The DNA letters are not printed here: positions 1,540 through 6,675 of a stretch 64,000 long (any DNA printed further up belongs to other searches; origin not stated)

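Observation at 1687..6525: One 1612-aa chain fusing a DEDDh exonuclease, a complete RecQ core and a complete UvrD/PcrA core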

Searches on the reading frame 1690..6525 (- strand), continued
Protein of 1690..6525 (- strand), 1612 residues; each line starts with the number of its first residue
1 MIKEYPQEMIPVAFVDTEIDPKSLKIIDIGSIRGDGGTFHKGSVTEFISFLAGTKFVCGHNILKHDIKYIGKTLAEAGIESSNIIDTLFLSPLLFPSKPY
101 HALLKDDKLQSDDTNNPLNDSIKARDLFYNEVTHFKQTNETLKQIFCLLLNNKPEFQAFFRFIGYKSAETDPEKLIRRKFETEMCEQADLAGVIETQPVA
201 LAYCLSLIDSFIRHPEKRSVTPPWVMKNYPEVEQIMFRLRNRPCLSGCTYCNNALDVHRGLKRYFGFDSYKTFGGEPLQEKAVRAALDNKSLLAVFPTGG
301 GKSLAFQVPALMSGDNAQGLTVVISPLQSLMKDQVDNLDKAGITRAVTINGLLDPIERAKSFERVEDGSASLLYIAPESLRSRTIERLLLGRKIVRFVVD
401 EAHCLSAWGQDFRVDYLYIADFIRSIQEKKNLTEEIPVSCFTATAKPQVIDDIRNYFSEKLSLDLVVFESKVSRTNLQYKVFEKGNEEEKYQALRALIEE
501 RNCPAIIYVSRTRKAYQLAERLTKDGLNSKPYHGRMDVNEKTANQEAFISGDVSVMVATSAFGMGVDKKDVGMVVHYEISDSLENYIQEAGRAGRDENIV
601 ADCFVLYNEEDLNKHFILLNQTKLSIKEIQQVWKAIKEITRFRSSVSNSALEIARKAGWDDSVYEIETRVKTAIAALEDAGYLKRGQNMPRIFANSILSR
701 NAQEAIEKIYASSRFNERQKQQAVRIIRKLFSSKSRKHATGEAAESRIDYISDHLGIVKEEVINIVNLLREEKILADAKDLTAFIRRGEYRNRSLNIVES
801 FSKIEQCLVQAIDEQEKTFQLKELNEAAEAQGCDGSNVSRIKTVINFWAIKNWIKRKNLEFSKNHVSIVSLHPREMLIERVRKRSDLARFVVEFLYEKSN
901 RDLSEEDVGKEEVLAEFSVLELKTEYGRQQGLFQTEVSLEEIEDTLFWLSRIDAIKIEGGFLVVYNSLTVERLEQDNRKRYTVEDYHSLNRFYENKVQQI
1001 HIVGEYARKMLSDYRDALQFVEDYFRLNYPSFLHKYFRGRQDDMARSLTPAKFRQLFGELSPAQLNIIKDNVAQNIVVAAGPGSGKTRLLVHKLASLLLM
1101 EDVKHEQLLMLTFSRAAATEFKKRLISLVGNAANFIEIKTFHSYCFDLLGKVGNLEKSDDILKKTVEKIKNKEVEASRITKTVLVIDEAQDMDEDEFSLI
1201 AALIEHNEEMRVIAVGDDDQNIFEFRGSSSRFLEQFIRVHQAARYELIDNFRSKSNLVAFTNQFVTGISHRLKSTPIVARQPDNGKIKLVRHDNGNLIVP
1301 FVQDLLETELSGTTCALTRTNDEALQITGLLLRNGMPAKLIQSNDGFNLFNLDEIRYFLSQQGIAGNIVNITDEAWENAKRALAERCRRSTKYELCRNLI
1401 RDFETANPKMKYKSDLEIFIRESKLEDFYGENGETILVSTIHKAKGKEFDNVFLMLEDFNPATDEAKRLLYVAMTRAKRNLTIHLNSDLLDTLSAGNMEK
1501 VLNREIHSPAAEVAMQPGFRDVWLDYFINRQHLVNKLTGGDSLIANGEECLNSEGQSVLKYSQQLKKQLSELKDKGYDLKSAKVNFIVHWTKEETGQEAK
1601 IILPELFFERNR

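Call 65: search_protein_families(library=pfam, proteins=[L093:6833-11932:+, L094:6704-11971:+, L095:6773-11776:+, L009:7914-12710:+, L008:7920-12791:+], max_evalue=0.01)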
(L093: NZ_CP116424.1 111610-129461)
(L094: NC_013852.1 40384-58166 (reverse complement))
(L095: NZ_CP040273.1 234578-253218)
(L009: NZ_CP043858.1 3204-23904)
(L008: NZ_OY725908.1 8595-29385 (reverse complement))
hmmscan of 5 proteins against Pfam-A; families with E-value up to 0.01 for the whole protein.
L093:6833-11932:+ (1700 aa): 11 families
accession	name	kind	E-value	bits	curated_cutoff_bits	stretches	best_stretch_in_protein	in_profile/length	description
PF00580.27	UvrD-helicase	-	8.2e-39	134.3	23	2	1089-1178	2-90/271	UvrD/REP helicase N-terminal domain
PF00270.35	DEAD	-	1.5e-32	113.1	26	1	299-471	1-166/167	DEAD/DEAH box helicase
PF13245.12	AAA_19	-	1.3e-25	90.6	25.1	1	1092-1274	1-133/134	AAA domain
PF00271.37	Helicase_C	-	5.2e-21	75.4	23.5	1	525-619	15-109/110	Helicase conserved C-terminal domain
PF13361.12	UvrD_C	-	4.8e-16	59.5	25.6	1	1503-1557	287-347/350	UvrD-like helicase C-terminal domain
PF13538.12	UvrD_C_2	-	9.6e-10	38.6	27.4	1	1506-1555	5-51/52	UvrD-like helicase C-terminal domain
PF04851.21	ResIII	-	1.6e-07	31.8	22.5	0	313-464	24-162/164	Type III restriction enzyme, res subunit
PF01443.25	Viral_helicase1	-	0.00015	22.1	21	0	1498-1556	176-227/228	Viral superfamily 1 RNA helicase core domain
PF13086.12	AAA_11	-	0.0014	18.9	27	1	1089-1156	3-74/257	AAA domain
PF09848.15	SLFN-g3_helicase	-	0.0015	18.3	24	0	1105-1319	4-180/354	Schlafen group 3, DNA/RNA helicase domain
PF13401.12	AAA_22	-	0.0072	17.1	27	0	1101-1240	4-100/130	AAA domain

L094:6704-11971:+ (1756 aa): 11 families
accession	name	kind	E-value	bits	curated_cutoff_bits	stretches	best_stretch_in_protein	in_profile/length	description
PF00580.27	UvrD-helicase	-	6.2e-38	131.5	23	2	1126-1214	2-90/271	UvrD/REP helicase N-terminal domain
PF00270.35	DEAD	-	2.9e-26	92.6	26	1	338-509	2-166/167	DEAD/DEAH box helicase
PF00271.37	Helicase_C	-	5.7e-24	84.9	23.5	1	552-655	4-109/110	Helicase conserved C-terminal domain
PF13245.12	AAA_19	-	9.7e-22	78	25.1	1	1130-1311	3-133/134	AAA domain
PF13361.12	UvrD_C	-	3.5e-13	50.2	25.6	1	1559-1610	283-345/350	UvrD-like helicase C-terminal domain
PF13538.12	UvrD_C_2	-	1.1e-11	44.9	27.4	1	1564-1610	3-51/52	UvrD-like helicase C-terminal domain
PF01443.25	Viral_helicase1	-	9e-06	26.1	21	1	1563-1611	178-227/228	Viral superfamily 1 RNA helicase core domain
PF04851.21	ResIII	-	1.8e-05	25.1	22.5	1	349-502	22-162/164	Type III restriction enzyme, res subunit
PF13401.12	AAA_22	-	3.5e-05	24.6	27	0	1138-1281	5-104/130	AAA domain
PF13086.12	AAA_11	-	0.00053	20.3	27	1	1129-1348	7-200/257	AAA domain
PF13604.12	AAA_30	-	0.00075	19.7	27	0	1128-1307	5-128/191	AAA domain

L095:6773-11776:+ (1668 aa): 12 families
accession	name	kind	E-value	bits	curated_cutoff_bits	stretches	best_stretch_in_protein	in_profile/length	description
PF00580.27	UvrD-helicase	-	5.3e-41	141.5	23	2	1051-1142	1-93/271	UvrD/REP helicase N-terminal domain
PF00270.35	DEAD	-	7.5e-29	101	26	1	272-447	1-166/167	DEAD/DEAH box helicase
PF00271.37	Helicase_C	-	1.4e-24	86.9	23.5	1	492-593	7-110/110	Helicase conserved C-terminal domain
PF13245.12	AAA_19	-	3.1e-24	86.1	25.1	1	1055-1242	1-134/134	AAA domain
PF13361.12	UvrD_C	-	2.4e-20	73.7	25.6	2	1418-1527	236-349/350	UvrD-like helicase C-terminal domain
PF04851.21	ResIII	-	6.7e-10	39.6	22.5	1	270-403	3-139/164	Type III restriction enzyme, res subunit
PF13538.12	UvrD_C_2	-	1.4e-09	38.1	27.4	1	1473-1523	2-51/52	UvrD-like helicase C-terminal domain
PF13086.12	AAA_11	-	2.7e-06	27.8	27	1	1061-1127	14-88/257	AAA domain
PF13401.12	AAA_22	-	1.7e-05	25.5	27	0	293-402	13-97/130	AAA domain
PF13604.12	AAA_30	-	0.00036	20.7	27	0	1051-1204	2-104/191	AAA domain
PF01443.25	Viral_helicase1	-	0.00069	19.9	21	0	1470-1524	178-227/228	Viral superfamily 1 RNA helicase core domain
PF07652.20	Flavi_DEAD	-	0.0014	19.1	21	0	474-526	9-61/148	Flavivirus DEAD domain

L009:7914-12710:+ (1599 aa): 9 families
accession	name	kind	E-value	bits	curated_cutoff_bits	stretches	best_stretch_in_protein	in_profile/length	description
PF00270.35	DEAD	-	7e-32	110.9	26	2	275-448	4-165/167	DEAD/DEAH box helicase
PF00580.27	UvrD-helicase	-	6.6e-31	108.4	23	2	1033-1137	2-106/271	UvrD/REP helicase N-terminal domain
PF13245.12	AAA_19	-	2.6e-19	70.1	25.1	1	1036-1199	1-133/134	AAA domain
PF13361.12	UvrD_C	-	4e-18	66.4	25.6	2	1372-1463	237-345/350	UvrD-like helicase C-terminal domain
PF00271.37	Helicase_C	-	6.9e-16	58.9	23.5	1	487-593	3-108/110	Helicase conserved C-terminal domain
PF13538.12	UvrD_C_2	-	1.5e-10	41.2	27.4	1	1418-1463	3-51/52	UvrD-like helicase C-terminal domain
PF01443.25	Viral_helicase1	-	3e-08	34.2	21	1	1414-1464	176-227/228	Viral superfamily 1 RNA helicase core domain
PF13401.12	AAA_22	-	7.2e-07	30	27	1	1045-1190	5-122/130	AAA domain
PF13604.12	AAA_30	-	0.00054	20.2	27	0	1033-1194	3-127/191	AAA domain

L008:7920-12791:+ (1624 aa): 13 families
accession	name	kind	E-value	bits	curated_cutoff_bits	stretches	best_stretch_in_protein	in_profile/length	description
PF00580.27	UvrD-helicase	-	4.7e-33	115.5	23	2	1076-1170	4-98/271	UvrD/REP helicase N-terminal domain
PF00270.35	DEAD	-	5.3e-30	104.8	26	2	291-466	2-166/167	DEAD/DEAH box helicase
PF13245.12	AAA_19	-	7.1e-23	81.7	25.1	1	1079-1239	3-134/134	AAA domain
PF00271.37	Helicase_C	-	5.1e-20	72.2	23.5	1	507-609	5-108/110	Helicase conserved C-terminal domain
PF13361.12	UvrD_C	-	1e-16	61.8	25.6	2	1408-1499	240-349/350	UvrD-like helicase C-terminal domain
PF01443.25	Viral_helicase1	-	8.3e-10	39.3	21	1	1432-1497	163-228/228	Viral superfamily 1 RNA helicase core domain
PF13538.12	UvrD_C_2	-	1.7e-09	37.9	27.4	1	1448-1493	2-49/52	UvrD-like helicase C-terminal domain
PF13401.12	AAA_22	-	2.9e-09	37.8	27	1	1085-1229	4-122/130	AAA domain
PF13604.12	AAA_30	-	4.8e-07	30.1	27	1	1077-1234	6-128/191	AAA domain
PF04851.21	ResIII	-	5.6e-07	30.1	22.5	0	1079-1217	17-150/164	Type III restriction enzyme, res subunit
PF09848.15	SLFN-g3_helicase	-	1.6e-05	24.8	24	1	1087-1279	2-176/354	Schlafen group 3, DNA/RNA helicase domain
PF13191.12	AAA_16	-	8.4e-05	23.6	32.6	1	1076-1222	14-161/167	AAA ATPase domain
PF02562.22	PhoH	-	0.0001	22.3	27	1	1075-1264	7-190/205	PhoH-like protein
